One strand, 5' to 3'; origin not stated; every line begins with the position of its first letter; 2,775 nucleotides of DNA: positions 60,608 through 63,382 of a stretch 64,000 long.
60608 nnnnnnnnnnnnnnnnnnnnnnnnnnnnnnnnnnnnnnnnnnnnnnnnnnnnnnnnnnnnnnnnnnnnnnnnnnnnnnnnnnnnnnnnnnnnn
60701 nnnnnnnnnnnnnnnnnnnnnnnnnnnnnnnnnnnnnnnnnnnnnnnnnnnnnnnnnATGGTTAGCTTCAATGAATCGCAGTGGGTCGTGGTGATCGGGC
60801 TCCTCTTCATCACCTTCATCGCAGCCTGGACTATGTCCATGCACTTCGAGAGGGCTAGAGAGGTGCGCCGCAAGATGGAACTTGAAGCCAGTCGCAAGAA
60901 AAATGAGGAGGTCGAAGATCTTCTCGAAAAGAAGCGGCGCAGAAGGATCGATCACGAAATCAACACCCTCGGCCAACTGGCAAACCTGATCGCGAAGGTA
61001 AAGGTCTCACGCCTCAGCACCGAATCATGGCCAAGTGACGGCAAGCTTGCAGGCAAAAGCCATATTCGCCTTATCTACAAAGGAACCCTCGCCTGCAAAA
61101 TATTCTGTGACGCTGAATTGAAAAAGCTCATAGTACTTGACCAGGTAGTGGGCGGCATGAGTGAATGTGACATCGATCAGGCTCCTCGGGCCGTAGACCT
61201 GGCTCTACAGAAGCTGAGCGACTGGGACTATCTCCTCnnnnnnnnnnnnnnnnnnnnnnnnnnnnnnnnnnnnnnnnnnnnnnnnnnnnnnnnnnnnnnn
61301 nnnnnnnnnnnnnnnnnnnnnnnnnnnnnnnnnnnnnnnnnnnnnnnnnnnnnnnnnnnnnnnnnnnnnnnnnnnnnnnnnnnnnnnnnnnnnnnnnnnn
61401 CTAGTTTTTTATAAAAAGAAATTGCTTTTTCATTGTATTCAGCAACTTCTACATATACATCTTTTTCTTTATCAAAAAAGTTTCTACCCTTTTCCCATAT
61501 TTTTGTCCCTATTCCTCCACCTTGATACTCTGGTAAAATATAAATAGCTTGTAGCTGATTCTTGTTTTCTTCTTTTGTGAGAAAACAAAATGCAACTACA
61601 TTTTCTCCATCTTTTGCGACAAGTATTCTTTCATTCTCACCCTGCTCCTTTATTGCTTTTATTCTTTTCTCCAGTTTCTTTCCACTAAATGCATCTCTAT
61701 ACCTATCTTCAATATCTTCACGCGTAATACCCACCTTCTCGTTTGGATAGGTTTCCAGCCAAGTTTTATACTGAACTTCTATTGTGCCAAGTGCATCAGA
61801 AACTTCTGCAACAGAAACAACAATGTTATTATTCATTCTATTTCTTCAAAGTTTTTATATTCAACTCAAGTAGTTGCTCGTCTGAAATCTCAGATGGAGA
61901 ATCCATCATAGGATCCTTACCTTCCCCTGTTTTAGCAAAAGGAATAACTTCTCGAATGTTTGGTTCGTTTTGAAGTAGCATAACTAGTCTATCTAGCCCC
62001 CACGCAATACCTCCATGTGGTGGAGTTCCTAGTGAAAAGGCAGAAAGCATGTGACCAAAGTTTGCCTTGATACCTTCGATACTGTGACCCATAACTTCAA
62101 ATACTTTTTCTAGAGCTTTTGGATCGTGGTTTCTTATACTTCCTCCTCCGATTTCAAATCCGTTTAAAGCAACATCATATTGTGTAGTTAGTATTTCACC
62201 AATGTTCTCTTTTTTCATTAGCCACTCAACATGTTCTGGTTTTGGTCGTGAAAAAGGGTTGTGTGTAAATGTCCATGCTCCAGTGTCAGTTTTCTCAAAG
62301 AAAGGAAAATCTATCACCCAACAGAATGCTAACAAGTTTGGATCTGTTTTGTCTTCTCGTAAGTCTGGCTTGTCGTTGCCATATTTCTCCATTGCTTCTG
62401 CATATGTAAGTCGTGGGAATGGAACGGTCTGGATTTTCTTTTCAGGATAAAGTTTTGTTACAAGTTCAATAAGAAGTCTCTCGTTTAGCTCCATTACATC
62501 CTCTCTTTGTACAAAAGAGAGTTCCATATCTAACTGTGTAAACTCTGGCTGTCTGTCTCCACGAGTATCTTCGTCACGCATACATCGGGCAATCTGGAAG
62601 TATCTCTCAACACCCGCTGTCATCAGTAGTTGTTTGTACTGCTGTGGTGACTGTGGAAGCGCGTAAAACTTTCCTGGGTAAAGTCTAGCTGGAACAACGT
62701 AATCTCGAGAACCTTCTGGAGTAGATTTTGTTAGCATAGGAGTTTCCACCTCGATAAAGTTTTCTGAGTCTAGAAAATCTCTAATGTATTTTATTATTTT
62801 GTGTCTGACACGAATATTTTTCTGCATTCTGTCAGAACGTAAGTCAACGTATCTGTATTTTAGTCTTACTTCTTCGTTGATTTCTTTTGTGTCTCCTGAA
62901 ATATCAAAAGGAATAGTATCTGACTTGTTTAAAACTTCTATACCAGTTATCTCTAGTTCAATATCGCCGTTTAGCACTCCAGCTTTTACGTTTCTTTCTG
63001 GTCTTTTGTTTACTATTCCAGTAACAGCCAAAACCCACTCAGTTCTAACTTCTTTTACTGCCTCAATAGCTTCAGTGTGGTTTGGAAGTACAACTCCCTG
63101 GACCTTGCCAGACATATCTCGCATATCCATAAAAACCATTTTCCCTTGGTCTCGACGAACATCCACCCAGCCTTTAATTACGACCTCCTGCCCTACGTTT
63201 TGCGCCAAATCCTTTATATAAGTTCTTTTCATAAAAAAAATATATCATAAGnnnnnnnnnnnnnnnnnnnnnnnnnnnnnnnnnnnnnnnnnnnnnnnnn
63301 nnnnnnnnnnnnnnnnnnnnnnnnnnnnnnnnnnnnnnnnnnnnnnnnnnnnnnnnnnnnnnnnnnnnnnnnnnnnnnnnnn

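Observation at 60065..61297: Two tandem cassettes share promoter register, a ~54-nt 5' leader and a near-identical terminator but carry unrelated ORFs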

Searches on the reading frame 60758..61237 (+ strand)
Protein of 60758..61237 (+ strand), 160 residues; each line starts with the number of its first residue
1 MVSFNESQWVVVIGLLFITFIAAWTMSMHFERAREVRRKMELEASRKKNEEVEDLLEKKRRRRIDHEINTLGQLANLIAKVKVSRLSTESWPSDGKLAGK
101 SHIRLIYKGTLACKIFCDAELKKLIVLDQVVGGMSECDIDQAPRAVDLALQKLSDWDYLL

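Call 18: search_protein_families(library=pfam, proteins=[window:60758-61237:+], max_evalue=10)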
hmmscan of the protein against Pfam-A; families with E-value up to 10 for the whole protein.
window:60758-61237:+ (160 aa): 4 families
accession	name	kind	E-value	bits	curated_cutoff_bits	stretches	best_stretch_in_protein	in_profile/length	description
PF06305.16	LapA_dom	-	0.00087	19.6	28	1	4-54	15-61/64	Lipopolysaccharide assembly protein A domain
PF14584.11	DUF4446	-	0.08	13.4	27.4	1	11-62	2-53/150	Protein of unknown function (DUF4446)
PF00580.27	UvrD-helicase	-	0.11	12.6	23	1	21-93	85-157/271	UvrD/REP helicase N-terminal domain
PF03154.20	Atrophin-1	-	0.18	10.3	29.9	1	34-109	590-660/992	Atrophin-1 family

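Call 19: search_protein_families(library=phrogs, proteins=[window:60758-61237:+], max_evalue=10)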
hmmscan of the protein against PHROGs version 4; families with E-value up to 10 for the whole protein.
window:60758-61237:+ (160 aa): 4 families
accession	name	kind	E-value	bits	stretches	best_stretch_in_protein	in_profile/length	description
phrog_1350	-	lysis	0.0081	17.3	1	7-70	27-85/97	holin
phrog_4237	-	lysis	0.12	13.2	1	6-51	36-79/93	holin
phrog_29236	-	unknown function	0.15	13.5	1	32-89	21-79/91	-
phrog_10669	-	unknown function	0.74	10.6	1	9-84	4-78/200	-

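Call 20: find_homologous_proteins(query=window:60758-61237:+, max_evalue=1)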
Query window:60758-61237:+ (160 aa): 2 proteins with E <= 1 among 87 candidates.
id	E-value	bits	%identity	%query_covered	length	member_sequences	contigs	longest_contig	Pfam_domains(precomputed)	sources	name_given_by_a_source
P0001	4.8e-99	346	100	100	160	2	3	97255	-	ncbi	-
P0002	9.7e-27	112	45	96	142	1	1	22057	-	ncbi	-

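Call 21: find_encoding_contigs(protein=P0001, flank=10000, max_places=6)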
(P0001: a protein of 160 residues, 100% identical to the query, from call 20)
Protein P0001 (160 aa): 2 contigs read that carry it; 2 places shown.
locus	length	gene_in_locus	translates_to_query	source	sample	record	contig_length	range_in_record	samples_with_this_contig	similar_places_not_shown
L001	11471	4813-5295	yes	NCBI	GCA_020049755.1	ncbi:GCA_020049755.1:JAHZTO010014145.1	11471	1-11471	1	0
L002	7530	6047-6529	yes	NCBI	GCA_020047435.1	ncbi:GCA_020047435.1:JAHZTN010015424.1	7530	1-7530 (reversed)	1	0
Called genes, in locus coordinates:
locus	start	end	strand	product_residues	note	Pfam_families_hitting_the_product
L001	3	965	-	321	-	?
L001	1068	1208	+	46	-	-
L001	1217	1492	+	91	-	-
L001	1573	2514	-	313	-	PF00768:Peptidase_S11, PF02113:Peptidase_S13 (faint)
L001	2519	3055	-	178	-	PF04079:SMC_ScpB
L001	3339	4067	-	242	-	PF02616:SMC_ScpA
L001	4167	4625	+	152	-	-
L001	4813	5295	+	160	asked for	-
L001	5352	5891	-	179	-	PF13673:Acetyltransf_10, PF00583:Acetyltransf_1, PF13508:Acetyltransf_7, PF08445:FR47 (weak)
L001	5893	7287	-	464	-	PF01336:tRNA_anti-codon, PF00152:tRNA-synt_2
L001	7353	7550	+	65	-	-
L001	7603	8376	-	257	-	PF13489:Methyltransf_23 (weak), PF03848:TehB (weak), PF01209:Ubie_methyltran, PF13847:Methyltransf_31, PF08241:Methyltransf_11, PF08242:Methyltransf_12, PF13649:Methyltransf_25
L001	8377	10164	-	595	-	PF00005:ABC_tran, PF13304:AAA_21 (faint)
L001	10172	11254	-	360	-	PF00579:tRNA-synt_1b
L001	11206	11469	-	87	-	?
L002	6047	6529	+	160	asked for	-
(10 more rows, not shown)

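Call 22: find_encoding_contigs(protein=P0002, flank=10000, max_places=6)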
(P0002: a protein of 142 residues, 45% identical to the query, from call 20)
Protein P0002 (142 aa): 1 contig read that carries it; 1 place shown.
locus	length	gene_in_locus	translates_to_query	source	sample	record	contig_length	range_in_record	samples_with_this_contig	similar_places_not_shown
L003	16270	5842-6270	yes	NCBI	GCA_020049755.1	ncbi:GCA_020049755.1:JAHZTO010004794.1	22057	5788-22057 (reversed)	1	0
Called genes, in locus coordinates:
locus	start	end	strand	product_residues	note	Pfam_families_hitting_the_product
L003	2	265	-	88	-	?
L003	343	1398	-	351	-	PF00953:Glycos_transf_4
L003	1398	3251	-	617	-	PF13522:GATase_6, PF12481:DUF3700 (weak), PF13537:GATase_7, PF00733:Asn_synthase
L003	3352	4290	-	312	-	PF00768:Peptidase_S11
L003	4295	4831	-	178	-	PF04079:SMC_ScpB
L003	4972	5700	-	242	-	PF02616:SMC_ScpA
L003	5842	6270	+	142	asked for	-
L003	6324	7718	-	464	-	PF01336:tRNA_anti-codon, PF00152:tRNA-synt_2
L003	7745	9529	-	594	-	PF13304:AAA_21 (faint), PF00005:ABC_tran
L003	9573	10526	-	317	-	PF00579:tRNA-synt_1b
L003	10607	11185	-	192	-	PF13302:Acetyltransf_3, PF13420:Acetyltransf_4, PF13523:Acetyltransf_8, PF00583:Acetyltransf_1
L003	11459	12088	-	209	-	-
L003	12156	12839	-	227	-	PF03848:TehB (faint), PF01209:Ubie_methyltran, PF02353:CMAS (weak), PF05175:MTS (weak), PF13847:Methyltransf_31, PF08241:Methyltransf_11, PF08242:Methyltransf_12, PF13649:Methyltransf_25, +1 more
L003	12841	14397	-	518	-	PF02518:HATPase_c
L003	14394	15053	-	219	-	PF08282:Hydrolase_3 (faint), PF12710:HAD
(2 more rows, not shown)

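Call 77: search_protein_families(library=padloc, alignment_id=A10, max_evalue=1)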
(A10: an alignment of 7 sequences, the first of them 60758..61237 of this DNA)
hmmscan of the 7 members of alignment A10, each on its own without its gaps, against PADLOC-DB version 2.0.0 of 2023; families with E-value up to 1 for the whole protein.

A. member 1, window:60758-61237:+ (160 aa): 0 families

B. families by the number of members that match (of 7 scanned): 0 families

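Call 78: search_protein_families(library=ncbifam, alignment_id=A10, max_evalue=1)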
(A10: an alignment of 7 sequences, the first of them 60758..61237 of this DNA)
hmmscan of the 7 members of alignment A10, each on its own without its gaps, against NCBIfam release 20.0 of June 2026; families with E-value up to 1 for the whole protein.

A. member 1, window:60758-61237:+ (160 aa): 2 families
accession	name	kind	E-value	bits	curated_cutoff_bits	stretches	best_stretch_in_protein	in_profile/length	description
TIGR01620.2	hyp_HI0043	subfamily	0.0036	17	160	1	3-81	86-160/329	TIGR01620 family protein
TIGR03348.1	VI_IcmF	equivalog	0.15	10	388.15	1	6-70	29-92/1168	type VI secretion system membrane subunit TssM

B. families by the number of members that match (of 7 scanned): 6 families
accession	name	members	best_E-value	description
NF046005.2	near_gluc_PtsG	2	0.045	MPN207a family PTS transporter accessory protein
NF041246.1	T6SS_IglH_TssF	2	0.093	type VI secretion system baseplate subunit TssF/IglH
TIGR01620.2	hyp_HI0043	1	0.0036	TIGR01620 family protein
NF052475.1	2OG-Fe_FlmC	1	0.037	FlmC family 2OG-Fe(II) oxygenase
NF007680.0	PRK10355.1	1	0.058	D-xylose ABC transporter substrate-binding protein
TIGR03348.1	VI_IcmF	1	0.15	type VI secretion system membrane subunit TssM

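Call 80: predict_structure(alignment_id=A10)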
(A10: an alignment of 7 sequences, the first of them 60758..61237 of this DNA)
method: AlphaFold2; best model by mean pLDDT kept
length: 160 residues; sequences in the alignment: 7
mean_pLDDT: 82.8   pTM: 0.60
mean pLDDT of the five models: 82.8, 82.7, 79.3, 77.4, 75.0
residues with pLDDT >= 90: 22; 70-90: 117; 50-70: 19; < 50: 2
segments of 3 or more residues with pLDDT < 50: none
pLDDT, mean of each block of 10 residues (from residue 1): 73 90 89 88 89 86 87 86 72 59 85 88 87 87 87 70
secondary structure, 60 per line:
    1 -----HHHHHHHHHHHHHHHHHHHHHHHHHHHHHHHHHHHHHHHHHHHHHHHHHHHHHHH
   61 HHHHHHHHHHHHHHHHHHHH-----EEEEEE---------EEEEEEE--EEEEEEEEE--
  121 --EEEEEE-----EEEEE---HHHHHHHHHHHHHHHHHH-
elements in order: H6-80 E86-91 E101-107 E110-118 E123-128 E134-138 H142-159

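Call 83: find_homologous_proteins(query=A10, max_evalue=0.01)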
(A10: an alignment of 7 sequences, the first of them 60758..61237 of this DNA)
Query A10 (7 sequences) (160 aa, profile of the alignment): 5 proteins with E <= 0.01 among 2120 candidates.
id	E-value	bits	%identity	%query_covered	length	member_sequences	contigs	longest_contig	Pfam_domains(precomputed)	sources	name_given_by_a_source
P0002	3.2e-61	223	45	96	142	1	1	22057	-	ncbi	-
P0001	3.3e-52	194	100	100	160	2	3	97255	-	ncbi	-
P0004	1.3e-47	179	26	79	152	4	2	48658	-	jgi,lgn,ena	-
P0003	4.8e-47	177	26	79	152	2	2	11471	-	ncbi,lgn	-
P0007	7.9e-44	167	23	93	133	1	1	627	-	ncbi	-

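Call 94: fold_search(model_id=the predicted structure, library=viral)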
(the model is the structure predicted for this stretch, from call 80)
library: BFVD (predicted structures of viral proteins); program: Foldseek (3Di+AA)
matches with E <= 10: 1135; with E <= 0.001: 0
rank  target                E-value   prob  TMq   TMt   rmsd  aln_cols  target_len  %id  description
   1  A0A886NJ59            3.1e-03  1.00  0.42  0.66   3.6        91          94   13  (no name in the UniProt tables at hand)
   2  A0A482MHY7            4.5e-03  1.00  0.45  0.41   7.3       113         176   11  SWIM-type domain-containing protein [Nodularia phage vB_NspS-kac65v161]
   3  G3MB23                4.8e-03  1.00  0.45  0.51   4.2       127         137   11  Gp643 [Bacillus phage G]
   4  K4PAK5                5.1e-03  0.96  0.33  0.28  10.5       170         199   20  Uncharacterized protein [Sulfolobales Mexican rod-shaped virus 1]
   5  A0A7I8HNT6            6.2e-03  0.99  0.32  0.31   6.6        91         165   13  Uncharacterized protein [Enterobacter phage vB_EkoM5VN]
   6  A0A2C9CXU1            9.5e-03  1.00  0.34  0.45   7.8        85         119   12  Uncharacterized protein [Yersinia phage fHe-Yen9-04]
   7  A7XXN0                1.1e-02  0.99  0.31  0.40   6.6        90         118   11  Uncharacterized protein [Thermus phage P74-26]
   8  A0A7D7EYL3            1.7e-02  0.98  0.32  0.40   6.8        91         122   10  Uncharacterized protein [Escherichia phage vB_EcoM_011D4]
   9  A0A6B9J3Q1            2.4e-02  0.30  0.17  0.17  15.6       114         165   17  Uncharacterized protein [Photobacterium phage PDCC-1]
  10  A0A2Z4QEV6            2.9e-02  0.99  0.42  0.53   4.1       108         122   17  Uncharacterized protein [Erwinia phage vB_EamM_Alexandra]
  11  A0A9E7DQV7            2.9e-02  0.77  0.26  0.38  12.7       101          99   12  (no name in the UniProt tables at hand)
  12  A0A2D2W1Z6            3.1e-02  0.97  0.30  0.53   5.0        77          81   16  (no name in the UniProt tables at hand)
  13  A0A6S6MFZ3            3.3e-02  1.00  0.38  0.61   3.1        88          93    7  (no name in the UniProt tables at hand)
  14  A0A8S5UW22            3.5e-02  1.00  0.43  0.68   2.7        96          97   12  Uncharacterized protein [Siphoviridae sp. ctgaU3]
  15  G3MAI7                3.7e-02  0.72  0.28  0.36   6.5       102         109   11  Gp446 [Bacillus phage G]
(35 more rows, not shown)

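Call 100: search_dna_similar(query=window:60758-61237:+, collection=phages, mode=protein, max_evalue=1, max_rows=5)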
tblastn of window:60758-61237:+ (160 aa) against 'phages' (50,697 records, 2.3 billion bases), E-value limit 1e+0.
No match.

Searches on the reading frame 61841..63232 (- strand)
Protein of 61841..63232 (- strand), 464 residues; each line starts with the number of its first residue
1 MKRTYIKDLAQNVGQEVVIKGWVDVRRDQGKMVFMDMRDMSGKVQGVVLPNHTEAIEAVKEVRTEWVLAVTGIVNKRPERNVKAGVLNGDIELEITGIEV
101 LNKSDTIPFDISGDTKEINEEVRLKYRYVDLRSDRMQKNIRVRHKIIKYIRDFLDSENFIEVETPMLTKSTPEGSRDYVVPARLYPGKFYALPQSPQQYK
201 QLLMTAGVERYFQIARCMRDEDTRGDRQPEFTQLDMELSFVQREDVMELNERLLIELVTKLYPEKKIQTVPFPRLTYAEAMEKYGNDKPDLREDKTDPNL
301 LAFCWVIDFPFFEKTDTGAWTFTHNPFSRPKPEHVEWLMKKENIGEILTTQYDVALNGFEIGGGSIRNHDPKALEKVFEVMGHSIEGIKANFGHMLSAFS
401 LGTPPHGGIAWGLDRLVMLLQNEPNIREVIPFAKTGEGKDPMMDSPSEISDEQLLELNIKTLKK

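Call 103: list_cluster_members(proteins=[window:61841-63232:-, window:59287-60012:-])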
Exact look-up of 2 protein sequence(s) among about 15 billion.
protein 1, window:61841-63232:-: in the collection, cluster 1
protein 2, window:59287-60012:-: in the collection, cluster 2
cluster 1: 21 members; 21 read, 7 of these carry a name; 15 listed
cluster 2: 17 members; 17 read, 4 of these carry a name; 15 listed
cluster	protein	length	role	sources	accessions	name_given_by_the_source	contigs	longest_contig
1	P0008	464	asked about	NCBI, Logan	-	-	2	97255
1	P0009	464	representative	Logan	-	-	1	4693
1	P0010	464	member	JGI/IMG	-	aspartyl-tRNA synthetase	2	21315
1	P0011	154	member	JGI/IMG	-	aspartyl-tRNA synthetase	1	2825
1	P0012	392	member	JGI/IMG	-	aspartyl-tRNA synthetase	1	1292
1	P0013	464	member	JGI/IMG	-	aspartyl-tRNA synthetase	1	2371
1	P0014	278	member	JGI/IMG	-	aspartyl-tRNA synthetase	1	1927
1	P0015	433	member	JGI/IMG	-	aspartyl-tRNA synthetase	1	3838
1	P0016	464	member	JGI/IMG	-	aspartyl-tRNA synthetase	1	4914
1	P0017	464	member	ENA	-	-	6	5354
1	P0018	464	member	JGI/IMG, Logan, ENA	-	-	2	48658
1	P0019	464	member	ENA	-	-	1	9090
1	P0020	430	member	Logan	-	-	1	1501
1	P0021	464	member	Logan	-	-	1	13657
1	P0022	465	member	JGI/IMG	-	-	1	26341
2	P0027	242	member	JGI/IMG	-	segregation and condensation protein A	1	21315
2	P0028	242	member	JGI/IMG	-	segregation and condensation protein A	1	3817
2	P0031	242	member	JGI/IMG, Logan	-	-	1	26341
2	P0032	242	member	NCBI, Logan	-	-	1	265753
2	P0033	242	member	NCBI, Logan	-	-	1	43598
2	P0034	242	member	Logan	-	-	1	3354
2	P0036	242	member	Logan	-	-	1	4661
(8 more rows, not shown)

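Call 104: find_encoding_contigs(protein=P0032, flank=4000, max_places=3)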
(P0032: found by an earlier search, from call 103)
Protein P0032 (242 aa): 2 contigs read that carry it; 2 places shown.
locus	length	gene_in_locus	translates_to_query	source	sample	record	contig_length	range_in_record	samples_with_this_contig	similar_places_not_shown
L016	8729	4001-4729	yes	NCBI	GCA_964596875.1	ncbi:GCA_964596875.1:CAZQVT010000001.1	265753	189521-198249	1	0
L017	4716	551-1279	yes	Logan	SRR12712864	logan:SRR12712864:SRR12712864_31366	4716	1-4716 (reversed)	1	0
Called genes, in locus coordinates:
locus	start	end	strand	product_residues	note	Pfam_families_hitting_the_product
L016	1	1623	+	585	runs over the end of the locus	PF13304:AAA_21 (faint), PF00005:ABC_tran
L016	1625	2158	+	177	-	PF00583:Acetyltransf_1, PF13420:Acetyltransf_4, PF13673:Acetyltransf_10 (weak), PF13508:Acetyltransf_7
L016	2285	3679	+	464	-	PF01336:tRNA_anti-codon, PF00152:tRNA-synt_2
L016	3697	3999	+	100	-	PF18916:Lycopene_cyc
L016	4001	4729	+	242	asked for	PF02616:SMC_ScpA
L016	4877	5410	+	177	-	PF04079:SMC_ScpB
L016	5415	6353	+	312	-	PF00768:Peptidase_S11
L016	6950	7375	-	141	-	-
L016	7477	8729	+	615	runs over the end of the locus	PF13522:GATase_6, PF13537:GATase_7, PF00733:Asn_synthase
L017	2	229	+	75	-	?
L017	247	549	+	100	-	PF18916:Lycopene_cyc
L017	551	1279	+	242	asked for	PF02616:SMC_ScpA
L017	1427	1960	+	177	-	PF04079:SMC_ScpB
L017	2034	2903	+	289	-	PF00768:Peptidase_S11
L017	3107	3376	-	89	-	-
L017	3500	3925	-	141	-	-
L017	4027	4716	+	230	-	?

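Call 105: find_encoding_contigs(protein=P0033, flank=4000, max_places=3)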
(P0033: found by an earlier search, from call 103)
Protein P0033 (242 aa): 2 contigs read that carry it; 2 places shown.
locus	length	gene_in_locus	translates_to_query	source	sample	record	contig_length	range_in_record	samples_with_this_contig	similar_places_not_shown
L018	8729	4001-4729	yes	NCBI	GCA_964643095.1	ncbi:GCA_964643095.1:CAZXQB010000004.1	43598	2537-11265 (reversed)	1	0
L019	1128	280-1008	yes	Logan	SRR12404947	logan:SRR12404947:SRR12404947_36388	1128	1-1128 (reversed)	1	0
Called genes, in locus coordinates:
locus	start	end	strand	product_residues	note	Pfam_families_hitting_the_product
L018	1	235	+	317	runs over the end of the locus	PF00579:tRNA-synt_1b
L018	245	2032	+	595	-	PF00005:ABC_tran, PF13304:AAA_21 (faint)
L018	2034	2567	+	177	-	PF00583:Acetyltransf_1, PF13420:Acetyltransf_4, PF13673:Acetyltransf_10 (weak), PF13508:Acetyltransf_7, PF08445:FR47 (weak)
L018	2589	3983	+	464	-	PF01336:tRNA_anti-codon, PF00152:tRNA-synt_2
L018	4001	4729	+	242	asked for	PF02616:SMC_ScpA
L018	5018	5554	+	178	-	PF04079:SMC_ScpB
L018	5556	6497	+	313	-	PF00768:Peptidase_S11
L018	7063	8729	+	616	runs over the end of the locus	PF13522:GATase_6, PF13537:GATase_7, PF00733:Asn_synthase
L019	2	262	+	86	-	?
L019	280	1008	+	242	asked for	PF02616:SMC_ScpA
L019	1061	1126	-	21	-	?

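Call 109: find_encoding_contigs(protein=P0027, flank=3000, max_places=2)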
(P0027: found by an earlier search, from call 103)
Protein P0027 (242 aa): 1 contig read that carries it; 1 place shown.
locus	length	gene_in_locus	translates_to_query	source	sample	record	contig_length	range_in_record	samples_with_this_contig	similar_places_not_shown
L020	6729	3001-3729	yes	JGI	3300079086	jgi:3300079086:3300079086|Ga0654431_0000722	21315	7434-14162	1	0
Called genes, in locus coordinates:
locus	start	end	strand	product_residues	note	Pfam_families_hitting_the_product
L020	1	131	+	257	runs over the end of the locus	PF03848:TehB (weak), PF13489:Methyltransf_23, PF01209:Ubie_methyltran, PF13847:Methyltransf_31, PF08241:Methyltransf_11, PF08242:Methyltransf_12, PF13649:Methyltransf_25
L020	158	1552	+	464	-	PF01336:tRNA_anti-codon, PF00152:tRNA-synt_2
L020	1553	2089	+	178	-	PF13420:Acetyltransf_4 (weak), PF13673:Acetyltransf_10, PF00583:Acetyltransf_1, PF13508:Acetyltransf_7, PF08445:FR47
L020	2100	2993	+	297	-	-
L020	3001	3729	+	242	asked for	PF02616:SMC_ScpA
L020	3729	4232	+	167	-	PF00856:SET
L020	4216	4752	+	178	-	PF04079:SMC_ScpB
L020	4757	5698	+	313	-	PF00768:Peptidase_S11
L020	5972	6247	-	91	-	-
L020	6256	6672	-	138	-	-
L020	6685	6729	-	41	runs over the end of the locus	-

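Call 110: find_encoding_contigs(protein=P0031, flank=3000, max_places=2)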
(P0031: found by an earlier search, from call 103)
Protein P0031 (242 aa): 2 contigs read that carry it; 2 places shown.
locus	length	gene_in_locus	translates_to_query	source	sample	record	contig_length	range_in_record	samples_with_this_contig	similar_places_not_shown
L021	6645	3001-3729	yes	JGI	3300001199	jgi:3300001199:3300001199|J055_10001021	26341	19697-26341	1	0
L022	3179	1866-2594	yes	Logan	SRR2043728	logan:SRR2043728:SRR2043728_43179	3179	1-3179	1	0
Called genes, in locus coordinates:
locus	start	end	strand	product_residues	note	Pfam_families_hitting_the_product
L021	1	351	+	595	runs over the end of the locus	PF00005:ABC_tran, PF13304:AAA_21 (faint)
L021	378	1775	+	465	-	PF01336:tRNA_anti-codon, PF00152:tRNA-synt_2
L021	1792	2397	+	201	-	PF06941:NT5C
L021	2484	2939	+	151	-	-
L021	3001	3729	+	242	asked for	PF02616:SMC_ScpA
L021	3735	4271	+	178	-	PF04079:SMC_ScpB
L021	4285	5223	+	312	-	PF00768:Peptidase_S11, PF02113:Peptidase_S13 (weak), PF13354:Beta-lactamase2 (faint)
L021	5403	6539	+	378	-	PF13522:GATase_6, PF13537:GATase_7, PF12481:DUF3700 (faint), PF00733:Asn_synthase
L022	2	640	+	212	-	?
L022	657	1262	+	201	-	PF06941:NT5C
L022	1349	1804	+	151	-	-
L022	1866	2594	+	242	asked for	PF02616:SMC_ScpA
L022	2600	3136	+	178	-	PF04079:SMC_ScpB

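Call 116: find_encoding_contigs(protein=P0036, flank=4000, max_places=3)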
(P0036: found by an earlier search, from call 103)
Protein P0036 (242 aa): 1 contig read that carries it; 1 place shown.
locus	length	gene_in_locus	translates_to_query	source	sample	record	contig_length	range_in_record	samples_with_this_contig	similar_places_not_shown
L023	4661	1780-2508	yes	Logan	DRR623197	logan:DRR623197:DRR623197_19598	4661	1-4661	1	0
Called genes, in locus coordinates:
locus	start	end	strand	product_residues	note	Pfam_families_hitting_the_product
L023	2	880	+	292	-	?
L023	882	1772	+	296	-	-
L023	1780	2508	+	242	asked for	PF02616:SMC_ScpA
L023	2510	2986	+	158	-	PF00856:SET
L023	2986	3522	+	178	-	PF04079:SMC_ScpB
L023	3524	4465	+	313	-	PF00768:Peptidase_S11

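Call 117: find_encoding_contigs(protein=P0028, flank=4000, max_places=3)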
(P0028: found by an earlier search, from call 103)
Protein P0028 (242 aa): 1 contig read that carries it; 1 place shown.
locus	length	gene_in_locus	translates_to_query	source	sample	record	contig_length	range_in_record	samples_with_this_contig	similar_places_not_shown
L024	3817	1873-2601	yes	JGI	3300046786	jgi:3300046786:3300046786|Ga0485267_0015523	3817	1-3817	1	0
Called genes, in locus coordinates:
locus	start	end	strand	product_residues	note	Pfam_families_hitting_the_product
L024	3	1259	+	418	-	?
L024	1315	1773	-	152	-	-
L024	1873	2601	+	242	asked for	PF02616:SMC_ScpA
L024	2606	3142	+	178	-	PF04079:SMC_ScpB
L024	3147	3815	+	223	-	?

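Call 118: find_encoding_contigs(protein=P0034, flank=4000, max_places=3)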
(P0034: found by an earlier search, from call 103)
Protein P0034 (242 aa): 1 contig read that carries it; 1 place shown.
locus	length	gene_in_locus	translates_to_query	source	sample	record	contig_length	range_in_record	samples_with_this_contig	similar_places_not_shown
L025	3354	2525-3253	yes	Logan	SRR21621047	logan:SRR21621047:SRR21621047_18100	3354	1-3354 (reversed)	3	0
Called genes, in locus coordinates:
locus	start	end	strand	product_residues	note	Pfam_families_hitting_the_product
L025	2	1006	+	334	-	?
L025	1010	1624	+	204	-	-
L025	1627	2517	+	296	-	-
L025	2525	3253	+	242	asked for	PF02616:SMC_ScpA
